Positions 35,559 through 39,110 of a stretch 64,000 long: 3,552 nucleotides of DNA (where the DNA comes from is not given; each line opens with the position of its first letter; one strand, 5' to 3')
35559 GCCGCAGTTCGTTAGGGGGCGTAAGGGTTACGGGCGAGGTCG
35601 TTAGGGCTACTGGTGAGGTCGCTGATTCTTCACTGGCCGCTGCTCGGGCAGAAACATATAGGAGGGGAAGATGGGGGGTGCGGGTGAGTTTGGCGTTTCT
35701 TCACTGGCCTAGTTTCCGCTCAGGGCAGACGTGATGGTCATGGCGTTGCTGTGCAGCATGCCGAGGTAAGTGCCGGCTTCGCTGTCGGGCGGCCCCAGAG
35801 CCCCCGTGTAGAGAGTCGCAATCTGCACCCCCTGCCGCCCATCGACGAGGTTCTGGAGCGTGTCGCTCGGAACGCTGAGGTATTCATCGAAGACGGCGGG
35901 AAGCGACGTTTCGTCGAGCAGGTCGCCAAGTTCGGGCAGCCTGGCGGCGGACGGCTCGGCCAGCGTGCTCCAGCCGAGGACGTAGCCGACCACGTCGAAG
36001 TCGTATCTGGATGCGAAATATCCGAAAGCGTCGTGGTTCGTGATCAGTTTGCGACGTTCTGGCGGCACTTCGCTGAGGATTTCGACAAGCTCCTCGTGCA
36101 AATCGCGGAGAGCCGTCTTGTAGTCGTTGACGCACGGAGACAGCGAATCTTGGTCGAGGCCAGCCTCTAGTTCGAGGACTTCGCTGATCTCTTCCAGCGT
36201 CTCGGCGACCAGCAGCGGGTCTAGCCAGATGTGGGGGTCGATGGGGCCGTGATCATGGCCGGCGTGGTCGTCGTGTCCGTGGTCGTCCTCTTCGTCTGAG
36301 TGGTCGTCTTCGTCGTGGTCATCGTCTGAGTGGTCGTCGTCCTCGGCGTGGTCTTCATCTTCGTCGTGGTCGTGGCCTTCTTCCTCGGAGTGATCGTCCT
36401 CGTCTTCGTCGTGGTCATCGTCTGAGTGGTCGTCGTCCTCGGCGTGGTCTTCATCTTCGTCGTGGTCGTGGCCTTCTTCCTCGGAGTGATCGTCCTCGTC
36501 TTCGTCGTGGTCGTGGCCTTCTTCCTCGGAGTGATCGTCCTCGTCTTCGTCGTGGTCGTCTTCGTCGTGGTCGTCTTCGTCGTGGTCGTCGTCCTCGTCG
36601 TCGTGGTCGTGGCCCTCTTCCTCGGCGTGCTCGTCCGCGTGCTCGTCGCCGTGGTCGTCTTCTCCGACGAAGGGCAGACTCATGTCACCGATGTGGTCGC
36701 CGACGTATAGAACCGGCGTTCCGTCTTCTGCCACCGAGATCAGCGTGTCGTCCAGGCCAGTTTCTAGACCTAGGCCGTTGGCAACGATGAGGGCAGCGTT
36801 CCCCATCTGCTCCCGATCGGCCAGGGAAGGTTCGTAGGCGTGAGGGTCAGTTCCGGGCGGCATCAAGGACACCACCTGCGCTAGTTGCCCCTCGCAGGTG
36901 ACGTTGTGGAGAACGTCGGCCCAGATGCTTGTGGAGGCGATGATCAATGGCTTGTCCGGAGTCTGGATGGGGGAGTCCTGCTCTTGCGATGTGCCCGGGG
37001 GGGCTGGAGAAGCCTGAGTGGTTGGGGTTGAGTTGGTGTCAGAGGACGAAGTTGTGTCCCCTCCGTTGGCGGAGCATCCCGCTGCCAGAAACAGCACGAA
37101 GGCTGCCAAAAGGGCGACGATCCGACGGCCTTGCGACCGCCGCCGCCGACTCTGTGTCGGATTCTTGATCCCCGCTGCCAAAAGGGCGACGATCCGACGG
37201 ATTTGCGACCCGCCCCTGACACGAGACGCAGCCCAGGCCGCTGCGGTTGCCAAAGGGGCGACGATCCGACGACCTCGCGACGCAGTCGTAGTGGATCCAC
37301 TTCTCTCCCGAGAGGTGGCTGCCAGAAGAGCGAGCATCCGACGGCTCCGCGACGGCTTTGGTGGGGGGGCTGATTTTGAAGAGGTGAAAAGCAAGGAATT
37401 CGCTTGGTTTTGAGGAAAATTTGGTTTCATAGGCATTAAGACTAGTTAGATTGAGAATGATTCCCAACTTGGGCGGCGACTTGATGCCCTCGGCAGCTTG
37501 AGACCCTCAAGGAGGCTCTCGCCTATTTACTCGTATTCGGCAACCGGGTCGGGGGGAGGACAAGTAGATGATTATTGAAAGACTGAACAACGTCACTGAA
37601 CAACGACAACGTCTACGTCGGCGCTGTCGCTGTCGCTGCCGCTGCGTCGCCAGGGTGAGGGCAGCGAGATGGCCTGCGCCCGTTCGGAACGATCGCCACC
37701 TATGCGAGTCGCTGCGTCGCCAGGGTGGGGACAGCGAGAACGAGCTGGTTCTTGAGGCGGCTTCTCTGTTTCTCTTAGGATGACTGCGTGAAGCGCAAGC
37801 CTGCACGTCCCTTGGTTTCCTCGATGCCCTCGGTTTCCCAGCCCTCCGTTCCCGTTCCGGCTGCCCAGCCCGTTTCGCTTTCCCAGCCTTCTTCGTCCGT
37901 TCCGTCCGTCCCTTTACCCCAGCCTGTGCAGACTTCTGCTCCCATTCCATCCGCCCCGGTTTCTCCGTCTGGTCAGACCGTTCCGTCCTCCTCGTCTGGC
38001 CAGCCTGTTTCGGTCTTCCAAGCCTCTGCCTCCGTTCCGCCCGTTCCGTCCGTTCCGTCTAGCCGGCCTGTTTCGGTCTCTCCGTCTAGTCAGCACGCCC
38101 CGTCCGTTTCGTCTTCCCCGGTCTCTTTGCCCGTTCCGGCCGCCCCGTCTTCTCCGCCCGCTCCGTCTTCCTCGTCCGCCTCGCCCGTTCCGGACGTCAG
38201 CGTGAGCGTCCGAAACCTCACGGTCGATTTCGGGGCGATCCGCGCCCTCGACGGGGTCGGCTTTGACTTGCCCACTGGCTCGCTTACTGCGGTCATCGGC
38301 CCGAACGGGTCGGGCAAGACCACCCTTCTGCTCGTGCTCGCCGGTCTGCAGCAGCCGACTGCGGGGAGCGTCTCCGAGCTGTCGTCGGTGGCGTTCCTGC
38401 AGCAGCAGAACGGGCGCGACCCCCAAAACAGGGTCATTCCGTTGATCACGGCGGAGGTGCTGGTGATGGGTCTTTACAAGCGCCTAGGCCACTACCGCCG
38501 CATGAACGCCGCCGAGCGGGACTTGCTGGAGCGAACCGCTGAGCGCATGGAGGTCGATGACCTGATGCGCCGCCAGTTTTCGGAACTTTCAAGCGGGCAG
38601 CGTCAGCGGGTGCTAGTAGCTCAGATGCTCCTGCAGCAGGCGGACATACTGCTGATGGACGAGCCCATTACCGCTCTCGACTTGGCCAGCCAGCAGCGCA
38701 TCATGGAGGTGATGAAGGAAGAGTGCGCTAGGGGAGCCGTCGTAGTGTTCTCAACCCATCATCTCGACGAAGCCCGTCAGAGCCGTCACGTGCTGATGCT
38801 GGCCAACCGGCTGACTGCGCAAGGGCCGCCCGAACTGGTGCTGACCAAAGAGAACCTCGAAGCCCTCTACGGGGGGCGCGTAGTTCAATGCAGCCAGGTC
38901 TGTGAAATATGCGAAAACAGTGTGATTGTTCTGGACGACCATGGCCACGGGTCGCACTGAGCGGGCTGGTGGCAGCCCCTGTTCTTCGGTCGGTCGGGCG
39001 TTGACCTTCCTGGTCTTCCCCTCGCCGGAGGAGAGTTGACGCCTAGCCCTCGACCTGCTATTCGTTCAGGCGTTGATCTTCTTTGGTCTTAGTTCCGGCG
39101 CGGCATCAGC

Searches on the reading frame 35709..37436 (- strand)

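Call 93: search_protein_families(library=pfam, proteins=[window:35709-37436:-], max_evalue=0.0001)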
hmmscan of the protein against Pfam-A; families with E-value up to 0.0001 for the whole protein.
window:35709-37436:- (575 aa): 1 family
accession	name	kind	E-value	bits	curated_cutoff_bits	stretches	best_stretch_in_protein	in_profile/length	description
PF01297.22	ZnuA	-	1.4e-45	156.3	29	1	165-571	1-263/263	Zinc-uptake complex component A periplasmic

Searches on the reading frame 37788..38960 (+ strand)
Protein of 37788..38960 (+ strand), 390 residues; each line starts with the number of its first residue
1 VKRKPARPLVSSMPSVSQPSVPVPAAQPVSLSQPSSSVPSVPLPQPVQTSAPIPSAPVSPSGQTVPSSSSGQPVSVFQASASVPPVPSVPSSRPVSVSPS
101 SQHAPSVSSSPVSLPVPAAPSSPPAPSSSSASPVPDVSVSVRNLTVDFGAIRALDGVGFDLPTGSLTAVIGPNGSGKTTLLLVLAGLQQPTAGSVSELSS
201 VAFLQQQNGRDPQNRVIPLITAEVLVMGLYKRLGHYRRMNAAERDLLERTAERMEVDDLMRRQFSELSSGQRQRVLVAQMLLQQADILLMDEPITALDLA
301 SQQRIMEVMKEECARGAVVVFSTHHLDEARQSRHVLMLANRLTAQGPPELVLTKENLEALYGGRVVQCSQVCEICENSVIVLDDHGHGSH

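Call 93: search_protein_families(library=pfam, proteins=[window:37788-38960:+], max_evalue=0.0001)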
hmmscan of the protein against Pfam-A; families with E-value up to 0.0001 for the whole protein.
window:37788-38960:+ (390 aa): 3 families
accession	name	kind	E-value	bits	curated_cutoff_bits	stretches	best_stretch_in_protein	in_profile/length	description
PF00005.33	ABC_tran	-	3.8e-24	86.3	25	1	154-294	1-136/137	ABC transporter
PF13304.12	AAA_21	-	1.1e-15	58.9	27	2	250-325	221-299/304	AAA domain, putative AbiEii toxin, Type IV TA system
PF02463.25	SMC_N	-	4.3e-05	23.5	40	0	165-337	25-213/220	RecF/RecN/SMC N terminal domain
